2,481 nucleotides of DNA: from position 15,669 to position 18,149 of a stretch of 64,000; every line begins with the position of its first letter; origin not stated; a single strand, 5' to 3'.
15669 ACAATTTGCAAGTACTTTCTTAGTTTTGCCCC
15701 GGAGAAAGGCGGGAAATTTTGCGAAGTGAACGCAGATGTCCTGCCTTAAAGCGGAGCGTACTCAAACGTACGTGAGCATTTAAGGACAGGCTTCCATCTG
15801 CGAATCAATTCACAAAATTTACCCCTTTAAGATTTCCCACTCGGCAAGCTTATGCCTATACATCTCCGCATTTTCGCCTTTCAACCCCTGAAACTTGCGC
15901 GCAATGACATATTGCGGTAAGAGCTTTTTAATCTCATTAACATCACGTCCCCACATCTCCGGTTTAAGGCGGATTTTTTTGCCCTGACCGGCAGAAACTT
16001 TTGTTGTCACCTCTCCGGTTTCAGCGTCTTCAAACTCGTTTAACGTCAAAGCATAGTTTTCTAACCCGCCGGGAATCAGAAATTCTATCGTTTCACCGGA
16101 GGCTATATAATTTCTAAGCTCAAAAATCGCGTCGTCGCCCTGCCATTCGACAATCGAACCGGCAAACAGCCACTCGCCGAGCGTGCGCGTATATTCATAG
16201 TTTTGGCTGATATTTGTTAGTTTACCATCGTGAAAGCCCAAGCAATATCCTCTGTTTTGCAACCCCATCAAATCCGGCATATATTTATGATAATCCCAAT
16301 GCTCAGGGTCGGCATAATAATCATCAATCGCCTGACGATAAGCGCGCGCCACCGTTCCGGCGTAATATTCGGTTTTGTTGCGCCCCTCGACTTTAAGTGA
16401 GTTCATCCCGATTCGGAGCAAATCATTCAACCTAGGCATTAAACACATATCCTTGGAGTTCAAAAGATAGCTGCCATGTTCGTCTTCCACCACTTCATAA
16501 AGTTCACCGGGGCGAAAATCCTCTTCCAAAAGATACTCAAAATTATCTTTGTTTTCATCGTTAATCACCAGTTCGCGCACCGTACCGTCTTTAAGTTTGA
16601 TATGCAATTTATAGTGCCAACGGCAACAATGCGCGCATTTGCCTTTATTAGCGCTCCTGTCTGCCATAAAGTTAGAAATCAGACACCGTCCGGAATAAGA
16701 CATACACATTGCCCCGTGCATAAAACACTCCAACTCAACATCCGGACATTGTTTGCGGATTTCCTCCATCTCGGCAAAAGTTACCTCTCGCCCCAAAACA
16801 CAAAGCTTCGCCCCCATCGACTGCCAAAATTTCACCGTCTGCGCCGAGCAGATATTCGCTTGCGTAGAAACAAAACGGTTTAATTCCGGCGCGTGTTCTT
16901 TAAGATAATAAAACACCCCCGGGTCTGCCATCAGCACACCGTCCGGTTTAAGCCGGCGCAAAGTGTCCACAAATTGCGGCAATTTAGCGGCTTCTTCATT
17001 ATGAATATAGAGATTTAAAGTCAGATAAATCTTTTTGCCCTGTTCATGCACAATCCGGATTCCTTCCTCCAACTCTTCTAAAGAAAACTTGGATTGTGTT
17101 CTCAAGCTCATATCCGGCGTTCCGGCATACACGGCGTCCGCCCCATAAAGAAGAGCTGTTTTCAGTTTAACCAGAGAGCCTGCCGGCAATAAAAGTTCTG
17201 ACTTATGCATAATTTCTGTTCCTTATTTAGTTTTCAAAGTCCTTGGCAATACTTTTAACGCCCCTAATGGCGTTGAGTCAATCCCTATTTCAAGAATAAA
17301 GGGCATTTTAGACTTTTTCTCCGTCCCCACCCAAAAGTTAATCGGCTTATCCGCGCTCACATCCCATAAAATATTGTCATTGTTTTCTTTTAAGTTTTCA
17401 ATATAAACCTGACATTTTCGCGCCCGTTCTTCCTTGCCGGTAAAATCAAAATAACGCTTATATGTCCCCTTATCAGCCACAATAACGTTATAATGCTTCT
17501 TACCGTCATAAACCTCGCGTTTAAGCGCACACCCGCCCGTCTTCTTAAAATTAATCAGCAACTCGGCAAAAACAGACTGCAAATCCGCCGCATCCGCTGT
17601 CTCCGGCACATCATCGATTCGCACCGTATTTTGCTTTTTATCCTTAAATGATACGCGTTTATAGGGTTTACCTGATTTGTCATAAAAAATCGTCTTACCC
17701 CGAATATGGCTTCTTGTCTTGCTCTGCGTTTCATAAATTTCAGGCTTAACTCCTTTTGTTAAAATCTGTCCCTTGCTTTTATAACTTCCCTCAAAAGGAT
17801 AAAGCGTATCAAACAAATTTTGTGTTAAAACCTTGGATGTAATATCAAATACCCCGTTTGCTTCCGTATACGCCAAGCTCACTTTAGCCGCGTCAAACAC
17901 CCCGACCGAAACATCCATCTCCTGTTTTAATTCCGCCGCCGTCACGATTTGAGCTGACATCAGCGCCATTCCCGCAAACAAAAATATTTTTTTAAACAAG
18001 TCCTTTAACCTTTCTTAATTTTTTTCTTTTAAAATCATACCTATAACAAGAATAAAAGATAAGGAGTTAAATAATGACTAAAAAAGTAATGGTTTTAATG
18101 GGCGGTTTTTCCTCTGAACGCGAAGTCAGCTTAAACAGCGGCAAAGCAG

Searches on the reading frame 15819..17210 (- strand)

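Call 14: search_protein_families(library=pfam, proteins=[window:15819-17210:-], max_evalue=0.01)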
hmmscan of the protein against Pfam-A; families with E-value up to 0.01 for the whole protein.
window:15819-17210:- (463 aa): 2 families
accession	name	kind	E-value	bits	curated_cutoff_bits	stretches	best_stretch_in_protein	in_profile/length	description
PF01136.24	Peptidase_U32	-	2.6e-79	266.2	22.4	1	76-330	3-230/233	Peptidase family U32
PF16325.11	Peptidase_U32_C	-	1.2e-06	29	28.2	1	346-414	2-71/83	Peptidase family U32 C-terminal domain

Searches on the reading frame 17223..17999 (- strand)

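Call 14: search_protein_families(library=pfam, proteins=[window:17223-17999:-], max_evalue=0.01)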
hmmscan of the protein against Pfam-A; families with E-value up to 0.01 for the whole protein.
window:17223-17999:- (258 aa): 1 family
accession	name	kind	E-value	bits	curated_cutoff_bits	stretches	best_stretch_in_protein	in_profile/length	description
PF11306.15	DUF3108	-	2.7e-09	37.6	26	1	29-239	3-198/209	Protein of unknown function (DUF3108)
